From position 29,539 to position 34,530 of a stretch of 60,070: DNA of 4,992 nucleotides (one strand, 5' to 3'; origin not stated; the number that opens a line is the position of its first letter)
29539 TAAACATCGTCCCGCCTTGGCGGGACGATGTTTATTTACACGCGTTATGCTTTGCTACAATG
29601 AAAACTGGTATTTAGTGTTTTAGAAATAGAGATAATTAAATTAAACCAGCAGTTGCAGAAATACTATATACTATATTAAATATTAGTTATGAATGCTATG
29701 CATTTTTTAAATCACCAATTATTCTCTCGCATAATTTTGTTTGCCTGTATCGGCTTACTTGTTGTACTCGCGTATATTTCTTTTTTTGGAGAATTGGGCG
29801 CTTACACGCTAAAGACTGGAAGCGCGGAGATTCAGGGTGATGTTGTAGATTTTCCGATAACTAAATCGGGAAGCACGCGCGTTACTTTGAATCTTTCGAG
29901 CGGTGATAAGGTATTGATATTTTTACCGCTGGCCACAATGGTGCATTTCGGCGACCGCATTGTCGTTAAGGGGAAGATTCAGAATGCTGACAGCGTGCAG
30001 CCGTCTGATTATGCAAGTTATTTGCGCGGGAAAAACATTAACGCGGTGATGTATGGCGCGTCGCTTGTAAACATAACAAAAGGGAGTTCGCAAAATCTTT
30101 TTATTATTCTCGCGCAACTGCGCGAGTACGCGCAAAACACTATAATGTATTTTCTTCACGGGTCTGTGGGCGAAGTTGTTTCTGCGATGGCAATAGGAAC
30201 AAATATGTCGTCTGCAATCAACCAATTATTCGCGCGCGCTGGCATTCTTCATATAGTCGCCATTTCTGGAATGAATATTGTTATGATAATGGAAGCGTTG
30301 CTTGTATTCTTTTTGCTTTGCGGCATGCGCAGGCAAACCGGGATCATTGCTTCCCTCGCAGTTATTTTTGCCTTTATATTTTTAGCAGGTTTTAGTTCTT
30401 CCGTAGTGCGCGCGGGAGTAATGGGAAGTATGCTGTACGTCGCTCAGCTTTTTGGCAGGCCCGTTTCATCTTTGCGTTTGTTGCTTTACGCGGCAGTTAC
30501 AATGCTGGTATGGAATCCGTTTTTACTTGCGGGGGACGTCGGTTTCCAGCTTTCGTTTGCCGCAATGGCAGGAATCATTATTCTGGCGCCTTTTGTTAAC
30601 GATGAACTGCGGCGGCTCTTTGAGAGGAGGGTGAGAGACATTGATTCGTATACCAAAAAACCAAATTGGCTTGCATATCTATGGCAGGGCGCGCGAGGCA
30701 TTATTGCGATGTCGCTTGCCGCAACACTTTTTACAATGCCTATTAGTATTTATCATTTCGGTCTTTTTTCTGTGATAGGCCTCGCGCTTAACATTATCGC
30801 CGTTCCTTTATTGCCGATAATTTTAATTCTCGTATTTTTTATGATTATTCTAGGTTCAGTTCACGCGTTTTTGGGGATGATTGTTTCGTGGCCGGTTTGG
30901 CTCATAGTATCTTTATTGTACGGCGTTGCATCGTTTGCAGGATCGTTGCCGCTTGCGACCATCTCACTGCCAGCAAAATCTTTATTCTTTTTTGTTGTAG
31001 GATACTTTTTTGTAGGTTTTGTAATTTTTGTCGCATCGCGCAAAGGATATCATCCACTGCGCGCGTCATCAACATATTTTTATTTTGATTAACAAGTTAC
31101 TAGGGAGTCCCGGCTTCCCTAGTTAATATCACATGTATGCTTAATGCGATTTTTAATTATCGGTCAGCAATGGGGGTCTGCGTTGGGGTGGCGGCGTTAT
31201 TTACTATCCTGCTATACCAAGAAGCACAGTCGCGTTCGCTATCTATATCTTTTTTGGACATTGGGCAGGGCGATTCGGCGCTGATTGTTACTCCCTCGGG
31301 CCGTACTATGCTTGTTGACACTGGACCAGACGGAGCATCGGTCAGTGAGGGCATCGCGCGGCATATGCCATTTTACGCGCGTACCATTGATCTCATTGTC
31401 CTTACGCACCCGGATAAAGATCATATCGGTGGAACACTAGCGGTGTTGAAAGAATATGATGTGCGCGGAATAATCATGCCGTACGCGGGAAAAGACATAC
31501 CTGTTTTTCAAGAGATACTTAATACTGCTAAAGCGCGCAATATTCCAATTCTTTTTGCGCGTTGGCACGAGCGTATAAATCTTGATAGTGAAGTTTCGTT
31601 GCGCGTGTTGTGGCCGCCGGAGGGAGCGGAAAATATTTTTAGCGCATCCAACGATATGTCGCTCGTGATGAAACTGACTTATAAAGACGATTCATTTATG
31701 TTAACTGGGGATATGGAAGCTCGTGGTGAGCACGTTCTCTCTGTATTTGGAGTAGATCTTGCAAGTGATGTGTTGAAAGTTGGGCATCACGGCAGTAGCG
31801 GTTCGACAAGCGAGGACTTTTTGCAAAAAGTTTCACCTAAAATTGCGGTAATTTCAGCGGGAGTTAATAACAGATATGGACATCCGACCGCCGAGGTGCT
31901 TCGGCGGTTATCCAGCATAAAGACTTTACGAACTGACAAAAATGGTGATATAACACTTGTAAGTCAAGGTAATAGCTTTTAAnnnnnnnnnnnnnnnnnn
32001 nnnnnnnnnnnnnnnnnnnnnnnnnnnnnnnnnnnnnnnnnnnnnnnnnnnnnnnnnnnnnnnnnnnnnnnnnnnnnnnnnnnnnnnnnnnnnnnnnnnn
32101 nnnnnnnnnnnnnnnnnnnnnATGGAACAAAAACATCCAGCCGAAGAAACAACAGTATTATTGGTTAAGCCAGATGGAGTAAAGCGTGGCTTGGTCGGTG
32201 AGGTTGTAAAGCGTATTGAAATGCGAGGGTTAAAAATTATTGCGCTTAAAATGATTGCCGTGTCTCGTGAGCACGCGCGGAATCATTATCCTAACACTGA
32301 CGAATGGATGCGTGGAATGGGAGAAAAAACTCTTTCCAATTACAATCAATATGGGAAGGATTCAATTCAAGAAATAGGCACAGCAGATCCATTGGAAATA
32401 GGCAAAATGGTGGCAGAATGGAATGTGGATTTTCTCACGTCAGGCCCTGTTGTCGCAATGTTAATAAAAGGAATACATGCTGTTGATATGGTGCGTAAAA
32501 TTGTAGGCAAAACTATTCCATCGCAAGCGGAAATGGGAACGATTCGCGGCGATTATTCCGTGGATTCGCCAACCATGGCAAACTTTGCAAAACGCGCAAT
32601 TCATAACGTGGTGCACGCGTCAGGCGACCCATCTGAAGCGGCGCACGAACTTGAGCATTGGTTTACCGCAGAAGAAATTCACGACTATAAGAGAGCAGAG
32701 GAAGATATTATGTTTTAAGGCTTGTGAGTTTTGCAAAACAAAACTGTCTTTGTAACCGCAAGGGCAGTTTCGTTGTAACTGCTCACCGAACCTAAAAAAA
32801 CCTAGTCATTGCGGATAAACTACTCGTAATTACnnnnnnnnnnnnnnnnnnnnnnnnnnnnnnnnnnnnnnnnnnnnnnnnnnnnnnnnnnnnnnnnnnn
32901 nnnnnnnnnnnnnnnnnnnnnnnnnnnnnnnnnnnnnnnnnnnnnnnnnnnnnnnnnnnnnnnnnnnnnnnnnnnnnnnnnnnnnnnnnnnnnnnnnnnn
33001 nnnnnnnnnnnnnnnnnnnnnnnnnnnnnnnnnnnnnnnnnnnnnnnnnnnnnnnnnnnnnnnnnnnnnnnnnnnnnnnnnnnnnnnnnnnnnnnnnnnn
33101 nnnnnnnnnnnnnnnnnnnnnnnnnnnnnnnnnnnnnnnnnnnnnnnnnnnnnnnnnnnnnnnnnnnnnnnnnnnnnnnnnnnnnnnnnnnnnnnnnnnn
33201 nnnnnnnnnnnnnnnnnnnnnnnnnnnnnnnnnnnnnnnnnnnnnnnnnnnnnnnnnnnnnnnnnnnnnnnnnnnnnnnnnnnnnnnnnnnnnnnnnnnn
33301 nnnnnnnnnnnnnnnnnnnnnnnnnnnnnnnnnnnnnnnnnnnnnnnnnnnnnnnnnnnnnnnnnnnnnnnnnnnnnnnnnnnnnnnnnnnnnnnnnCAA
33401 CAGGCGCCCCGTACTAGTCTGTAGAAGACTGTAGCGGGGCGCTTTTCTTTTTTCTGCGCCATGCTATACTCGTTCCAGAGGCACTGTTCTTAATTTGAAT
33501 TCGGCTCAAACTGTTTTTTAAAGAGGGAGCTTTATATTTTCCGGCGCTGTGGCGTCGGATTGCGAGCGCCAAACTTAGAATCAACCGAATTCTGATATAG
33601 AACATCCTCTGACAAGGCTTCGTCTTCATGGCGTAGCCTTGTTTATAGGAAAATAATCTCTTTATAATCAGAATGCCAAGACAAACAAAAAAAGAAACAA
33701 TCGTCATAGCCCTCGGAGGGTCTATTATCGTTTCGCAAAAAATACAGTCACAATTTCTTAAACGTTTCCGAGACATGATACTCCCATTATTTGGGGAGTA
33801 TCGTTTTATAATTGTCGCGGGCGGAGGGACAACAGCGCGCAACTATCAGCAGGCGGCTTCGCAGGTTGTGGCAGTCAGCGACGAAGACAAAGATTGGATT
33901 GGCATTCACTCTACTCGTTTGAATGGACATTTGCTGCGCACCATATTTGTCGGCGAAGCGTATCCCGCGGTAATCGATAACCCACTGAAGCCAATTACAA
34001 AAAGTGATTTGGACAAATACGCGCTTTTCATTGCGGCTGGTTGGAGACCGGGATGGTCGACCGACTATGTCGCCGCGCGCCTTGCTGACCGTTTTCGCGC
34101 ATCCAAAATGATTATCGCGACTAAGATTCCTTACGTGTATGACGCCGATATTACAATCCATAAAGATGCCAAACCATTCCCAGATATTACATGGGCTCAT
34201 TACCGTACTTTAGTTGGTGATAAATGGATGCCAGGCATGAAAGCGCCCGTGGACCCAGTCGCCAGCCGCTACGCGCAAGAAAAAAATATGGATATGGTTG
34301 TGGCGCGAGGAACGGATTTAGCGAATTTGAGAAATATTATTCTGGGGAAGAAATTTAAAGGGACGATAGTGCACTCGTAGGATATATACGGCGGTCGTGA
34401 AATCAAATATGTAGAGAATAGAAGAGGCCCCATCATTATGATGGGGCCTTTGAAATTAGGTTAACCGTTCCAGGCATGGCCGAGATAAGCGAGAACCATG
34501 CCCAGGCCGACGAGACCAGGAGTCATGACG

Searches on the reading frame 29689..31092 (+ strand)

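Call 59: search_protein_families(library=pfam, max_evalue=0.00001, proteins=[window:29689-31092:+])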
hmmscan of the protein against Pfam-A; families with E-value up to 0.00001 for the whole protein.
window:29689-31092:+ (467 aa): 2 families
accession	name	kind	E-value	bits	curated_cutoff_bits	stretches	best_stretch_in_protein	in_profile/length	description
PF03772.21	Competence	-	2.6e-53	181.6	23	1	172-451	8-269/270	Competence protein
PF13567.11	DUF4131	-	3e-08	34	31.6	1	9-125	25-161/165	Domain of unknown function (DUF4131)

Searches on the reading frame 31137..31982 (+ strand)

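Call 59: search_protein_families(library=pfam, max_evalue=0.00001, proteins=[window:31137-31982:+])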
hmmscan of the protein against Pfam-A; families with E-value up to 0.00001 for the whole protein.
window:31137-31982:+ (281 aa): 2 families
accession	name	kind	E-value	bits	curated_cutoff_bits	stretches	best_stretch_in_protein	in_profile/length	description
PF00753.33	Lactamase_B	-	1.2e-17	64.9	22.7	1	43-242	4-195/196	Metallo-beta-lactamase superfamily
PF12706.13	Lactamase_B_2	-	1.7e-06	28.2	27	1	56-209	1-160/200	Beta-lactamase superfamily domain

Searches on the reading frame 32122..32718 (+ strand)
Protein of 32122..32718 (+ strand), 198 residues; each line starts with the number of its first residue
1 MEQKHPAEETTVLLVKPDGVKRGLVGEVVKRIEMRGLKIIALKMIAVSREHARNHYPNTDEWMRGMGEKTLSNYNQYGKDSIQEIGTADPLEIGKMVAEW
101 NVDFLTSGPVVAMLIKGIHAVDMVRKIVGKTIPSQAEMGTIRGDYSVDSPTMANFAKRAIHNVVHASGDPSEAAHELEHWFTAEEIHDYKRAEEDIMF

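Call 59: search_protein_families(library=pfam, max_evalue=0.00001, proteins=[window:32122-32718:+])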
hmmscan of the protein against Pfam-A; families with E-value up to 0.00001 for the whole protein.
window:32122-32718:+ (198 aa): 1 family
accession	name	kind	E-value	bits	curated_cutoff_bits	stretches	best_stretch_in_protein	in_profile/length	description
PF00334.24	NDK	-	2.7e-36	124.8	27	2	97-186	56-135/135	Nucleoside diphosphate kinase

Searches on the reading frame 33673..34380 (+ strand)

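Call 59: search_protein_families(library=pfam, max_evalue=0.00001, proteins=[window:33673-34380:+])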
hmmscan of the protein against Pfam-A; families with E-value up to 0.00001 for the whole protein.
window:33673-34380:+ (235 aa): 1 family
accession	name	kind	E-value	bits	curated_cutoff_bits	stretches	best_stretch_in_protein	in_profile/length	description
PF00696.33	AA_kinase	-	1.2e-21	78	24.9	1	9-211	2-233/234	Amino acid kinase family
